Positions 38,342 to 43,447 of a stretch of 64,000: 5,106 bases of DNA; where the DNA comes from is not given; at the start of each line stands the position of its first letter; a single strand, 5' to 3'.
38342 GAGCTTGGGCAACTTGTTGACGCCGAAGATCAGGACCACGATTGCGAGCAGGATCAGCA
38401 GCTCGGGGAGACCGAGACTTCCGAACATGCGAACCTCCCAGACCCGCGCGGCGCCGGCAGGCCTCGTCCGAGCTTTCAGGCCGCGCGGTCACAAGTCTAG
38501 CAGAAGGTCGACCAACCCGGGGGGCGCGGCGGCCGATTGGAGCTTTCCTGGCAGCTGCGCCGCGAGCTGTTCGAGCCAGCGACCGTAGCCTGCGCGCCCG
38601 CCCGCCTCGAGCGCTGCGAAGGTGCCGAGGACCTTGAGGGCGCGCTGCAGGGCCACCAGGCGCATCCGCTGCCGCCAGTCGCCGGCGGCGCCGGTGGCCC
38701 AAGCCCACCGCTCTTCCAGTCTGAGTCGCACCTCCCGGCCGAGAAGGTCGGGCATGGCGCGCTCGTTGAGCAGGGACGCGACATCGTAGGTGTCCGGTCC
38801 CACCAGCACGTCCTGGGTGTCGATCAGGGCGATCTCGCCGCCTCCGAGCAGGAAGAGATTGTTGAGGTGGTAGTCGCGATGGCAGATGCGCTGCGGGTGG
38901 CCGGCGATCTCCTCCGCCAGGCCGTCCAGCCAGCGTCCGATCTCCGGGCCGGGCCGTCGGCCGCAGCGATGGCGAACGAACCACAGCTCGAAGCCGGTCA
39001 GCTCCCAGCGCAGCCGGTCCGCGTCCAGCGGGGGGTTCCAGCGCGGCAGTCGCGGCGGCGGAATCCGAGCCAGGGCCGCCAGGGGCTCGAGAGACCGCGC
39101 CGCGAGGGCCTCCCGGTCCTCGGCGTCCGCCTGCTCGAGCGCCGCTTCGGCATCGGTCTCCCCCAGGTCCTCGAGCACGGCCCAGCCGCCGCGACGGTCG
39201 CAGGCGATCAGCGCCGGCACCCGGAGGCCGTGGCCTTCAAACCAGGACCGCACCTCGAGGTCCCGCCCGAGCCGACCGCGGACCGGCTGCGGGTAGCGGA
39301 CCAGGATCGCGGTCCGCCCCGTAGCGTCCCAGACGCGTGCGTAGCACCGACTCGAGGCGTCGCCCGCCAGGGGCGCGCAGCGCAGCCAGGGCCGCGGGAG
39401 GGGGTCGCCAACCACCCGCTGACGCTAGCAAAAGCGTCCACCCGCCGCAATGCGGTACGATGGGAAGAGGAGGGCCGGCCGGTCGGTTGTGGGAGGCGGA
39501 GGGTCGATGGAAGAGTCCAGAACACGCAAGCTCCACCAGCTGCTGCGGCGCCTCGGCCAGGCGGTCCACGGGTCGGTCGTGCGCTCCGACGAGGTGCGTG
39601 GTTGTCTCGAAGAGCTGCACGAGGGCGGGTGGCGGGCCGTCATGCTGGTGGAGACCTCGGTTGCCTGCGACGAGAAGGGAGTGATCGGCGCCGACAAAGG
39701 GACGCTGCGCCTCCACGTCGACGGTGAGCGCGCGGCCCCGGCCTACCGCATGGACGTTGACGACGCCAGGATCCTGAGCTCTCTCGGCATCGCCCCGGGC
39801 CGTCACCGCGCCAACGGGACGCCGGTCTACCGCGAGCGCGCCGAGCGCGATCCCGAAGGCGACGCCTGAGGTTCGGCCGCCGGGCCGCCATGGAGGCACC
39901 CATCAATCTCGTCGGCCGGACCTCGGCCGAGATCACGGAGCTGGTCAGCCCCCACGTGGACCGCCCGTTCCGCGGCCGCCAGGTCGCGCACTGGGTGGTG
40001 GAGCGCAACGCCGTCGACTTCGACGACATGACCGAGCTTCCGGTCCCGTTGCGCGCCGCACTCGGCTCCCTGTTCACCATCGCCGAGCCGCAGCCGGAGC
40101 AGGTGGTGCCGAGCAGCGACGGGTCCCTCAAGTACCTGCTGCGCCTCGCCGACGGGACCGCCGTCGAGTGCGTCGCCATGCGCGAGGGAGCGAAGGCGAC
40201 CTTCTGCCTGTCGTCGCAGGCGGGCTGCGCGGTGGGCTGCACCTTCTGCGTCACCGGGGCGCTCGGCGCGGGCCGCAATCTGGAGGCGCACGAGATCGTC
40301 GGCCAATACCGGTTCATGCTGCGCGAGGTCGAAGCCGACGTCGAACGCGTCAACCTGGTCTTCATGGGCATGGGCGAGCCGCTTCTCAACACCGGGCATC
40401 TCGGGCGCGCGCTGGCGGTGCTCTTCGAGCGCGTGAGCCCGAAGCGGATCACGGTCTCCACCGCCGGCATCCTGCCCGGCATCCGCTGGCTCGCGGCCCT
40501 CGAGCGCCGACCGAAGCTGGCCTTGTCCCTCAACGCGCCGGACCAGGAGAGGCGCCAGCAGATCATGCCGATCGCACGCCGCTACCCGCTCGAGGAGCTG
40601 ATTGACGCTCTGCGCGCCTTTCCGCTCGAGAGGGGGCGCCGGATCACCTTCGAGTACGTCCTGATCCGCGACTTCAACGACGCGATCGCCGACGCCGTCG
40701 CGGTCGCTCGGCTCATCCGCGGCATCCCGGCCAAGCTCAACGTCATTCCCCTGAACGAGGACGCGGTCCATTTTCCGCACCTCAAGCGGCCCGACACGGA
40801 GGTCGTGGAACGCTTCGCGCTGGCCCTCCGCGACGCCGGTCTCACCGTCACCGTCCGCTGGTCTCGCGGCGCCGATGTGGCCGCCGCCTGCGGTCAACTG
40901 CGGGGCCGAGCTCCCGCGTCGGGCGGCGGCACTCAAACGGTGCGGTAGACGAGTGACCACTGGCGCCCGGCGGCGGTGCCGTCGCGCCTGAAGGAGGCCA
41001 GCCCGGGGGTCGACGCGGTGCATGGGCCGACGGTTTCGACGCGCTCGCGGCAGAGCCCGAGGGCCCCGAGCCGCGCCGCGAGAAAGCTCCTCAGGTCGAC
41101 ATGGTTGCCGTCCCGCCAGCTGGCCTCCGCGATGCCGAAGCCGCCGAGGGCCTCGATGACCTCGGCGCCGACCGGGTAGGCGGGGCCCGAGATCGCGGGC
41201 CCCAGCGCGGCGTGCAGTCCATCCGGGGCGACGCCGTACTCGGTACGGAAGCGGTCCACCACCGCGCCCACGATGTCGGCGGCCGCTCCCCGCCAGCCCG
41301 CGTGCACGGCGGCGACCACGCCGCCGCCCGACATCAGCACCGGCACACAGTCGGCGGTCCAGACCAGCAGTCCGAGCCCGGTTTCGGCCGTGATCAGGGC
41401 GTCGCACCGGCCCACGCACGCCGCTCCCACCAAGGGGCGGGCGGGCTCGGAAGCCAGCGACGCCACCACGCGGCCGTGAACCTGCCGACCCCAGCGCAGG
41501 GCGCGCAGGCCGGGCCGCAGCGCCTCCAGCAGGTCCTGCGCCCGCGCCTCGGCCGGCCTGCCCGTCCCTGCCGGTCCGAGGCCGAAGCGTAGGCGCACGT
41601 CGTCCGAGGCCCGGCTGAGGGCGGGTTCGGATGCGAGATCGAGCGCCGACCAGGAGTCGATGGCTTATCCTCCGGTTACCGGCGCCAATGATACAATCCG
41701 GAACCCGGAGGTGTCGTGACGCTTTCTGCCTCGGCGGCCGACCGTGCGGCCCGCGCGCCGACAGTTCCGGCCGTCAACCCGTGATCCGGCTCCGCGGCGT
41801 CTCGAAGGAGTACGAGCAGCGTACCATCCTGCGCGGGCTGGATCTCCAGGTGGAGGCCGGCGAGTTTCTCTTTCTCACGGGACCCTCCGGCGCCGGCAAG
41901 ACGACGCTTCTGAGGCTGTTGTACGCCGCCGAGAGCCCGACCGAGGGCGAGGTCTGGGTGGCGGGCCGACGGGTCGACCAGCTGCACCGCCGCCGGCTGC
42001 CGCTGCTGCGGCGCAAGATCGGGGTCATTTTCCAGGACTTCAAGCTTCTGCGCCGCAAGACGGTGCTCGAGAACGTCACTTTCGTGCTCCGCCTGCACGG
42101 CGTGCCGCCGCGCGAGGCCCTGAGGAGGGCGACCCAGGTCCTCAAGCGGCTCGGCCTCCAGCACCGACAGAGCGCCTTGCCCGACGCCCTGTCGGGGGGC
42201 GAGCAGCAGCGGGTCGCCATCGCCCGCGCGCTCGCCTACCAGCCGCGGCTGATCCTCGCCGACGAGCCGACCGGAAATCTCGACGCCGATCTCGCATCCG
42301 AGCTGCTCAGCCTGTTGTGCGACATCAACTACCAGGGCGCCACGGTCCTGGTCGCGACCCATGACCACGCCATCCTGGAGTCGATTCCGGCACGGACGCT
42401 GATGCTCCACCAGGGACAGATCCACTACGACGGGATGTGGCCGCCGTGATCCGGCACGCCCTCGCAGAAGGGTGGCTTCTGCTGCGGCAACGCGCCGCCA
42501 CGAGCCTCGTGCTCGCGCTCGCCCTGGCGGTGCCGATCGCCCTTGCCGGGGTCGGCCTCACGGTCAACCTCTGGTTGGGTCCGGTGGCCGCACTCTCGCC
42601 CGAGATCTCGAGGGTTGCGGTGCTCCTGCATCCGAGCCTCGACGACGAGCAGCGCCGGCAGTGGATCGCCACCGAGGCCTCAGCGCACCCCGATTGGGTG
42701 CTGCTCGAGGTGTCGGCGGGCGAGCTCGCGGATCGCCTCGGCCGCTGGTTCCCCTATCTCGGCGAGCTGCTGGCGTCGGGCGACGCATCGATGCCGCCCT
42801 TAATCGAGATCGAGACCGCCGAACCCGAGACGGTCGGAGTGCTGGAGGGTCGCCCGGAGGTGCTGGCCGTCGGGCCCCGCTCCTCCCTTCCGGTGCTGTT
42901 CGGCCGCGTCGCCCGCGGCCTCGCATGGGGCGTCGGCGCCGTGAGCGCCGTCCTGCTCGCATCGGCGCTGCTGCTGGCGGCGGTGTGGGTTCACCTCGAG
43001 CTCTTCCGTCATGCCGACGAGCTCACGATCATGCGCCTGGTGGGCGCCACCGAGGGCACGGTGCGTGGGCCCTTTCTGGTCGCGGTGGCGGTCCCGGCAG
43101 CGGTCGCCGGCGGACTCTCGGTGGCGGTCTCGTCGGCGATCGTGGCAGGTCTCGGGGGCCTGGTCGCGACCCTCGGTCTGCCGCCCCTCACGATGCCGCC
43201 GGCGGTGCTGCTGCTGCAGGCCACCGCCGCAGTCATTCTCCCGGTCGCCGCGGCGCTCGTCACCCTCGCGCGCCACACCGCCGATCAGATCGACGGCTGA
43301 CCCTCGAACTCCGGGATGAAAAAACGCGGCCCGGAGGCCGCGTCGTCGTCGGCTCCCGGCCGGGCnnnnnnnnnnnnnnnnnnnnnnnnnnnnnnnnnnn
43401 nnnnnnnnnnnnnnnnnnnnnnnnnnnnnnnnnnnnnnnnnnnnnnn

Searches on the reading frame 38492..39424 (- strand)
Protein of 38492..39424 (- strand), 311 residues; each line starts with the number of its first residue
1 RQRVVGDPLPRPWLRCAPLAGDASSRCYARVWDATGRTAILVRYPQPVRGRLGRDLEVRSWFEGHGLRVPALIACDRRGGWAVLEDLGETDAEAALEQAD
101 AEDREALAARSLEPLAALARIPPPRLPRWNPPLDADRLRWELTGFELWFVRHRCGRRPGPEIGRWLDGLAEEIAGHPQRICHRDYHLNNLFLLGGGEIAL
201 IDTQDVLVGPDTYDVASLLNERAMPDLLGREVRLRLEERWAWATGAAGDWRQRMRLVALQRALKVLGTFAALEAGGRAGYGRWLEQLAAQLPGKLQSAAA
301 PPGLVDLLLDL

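Call 53: search_protein_families(library=pfam, proteins=[window:38492-39424:-], max_evalue=0.00001)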
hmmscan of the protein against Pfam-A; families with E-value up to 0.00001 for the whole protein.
window:38492-39424:- (311 aa): 1 family
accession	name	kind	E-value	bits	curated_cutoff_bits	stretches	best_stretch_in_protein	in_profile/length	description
PF01636.29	APH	-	8.3e-23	81.8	23.2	1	17-241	3-230/239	Phosphotransferase enzyme family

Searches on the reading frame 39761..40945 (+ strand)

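Call 53: search_protein_families(library=pfam, proteins=[window:39761-40945:+], max_evalue=0.00001)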
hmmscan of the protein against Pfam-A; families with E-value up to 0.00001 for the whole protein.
window:39761-40945:+ (395 aa): 2 families
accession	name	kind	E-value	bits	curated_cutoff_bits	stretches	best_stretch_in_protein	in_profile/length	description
PF04055.27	Radical_SAM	-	3.5e-14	53.8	29.5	1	152-308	3-157/166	Radical SAM superfamily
PF21016.3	RlmN_N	-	2e-09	37.5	24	1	48-107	1-60/60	Ribosomal RNA large subunit methyltransferase N-terminal domain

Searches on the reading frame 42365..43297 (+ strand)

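Call 53: search_protein_families(library=pfam, proteins=[window:42365-43297:+], max_evalue=0.00001)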
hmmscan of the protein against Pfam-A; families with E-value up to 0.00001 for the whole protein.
window:42365-43297:+ (311 aa): 1 family
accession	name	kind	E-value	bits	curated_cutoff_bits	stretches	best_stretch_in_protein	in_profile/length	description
PF02687.27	FtsX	-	7.9e-07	29.6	25.5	1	192-302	2-113/120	FtsX-like permease C-terminal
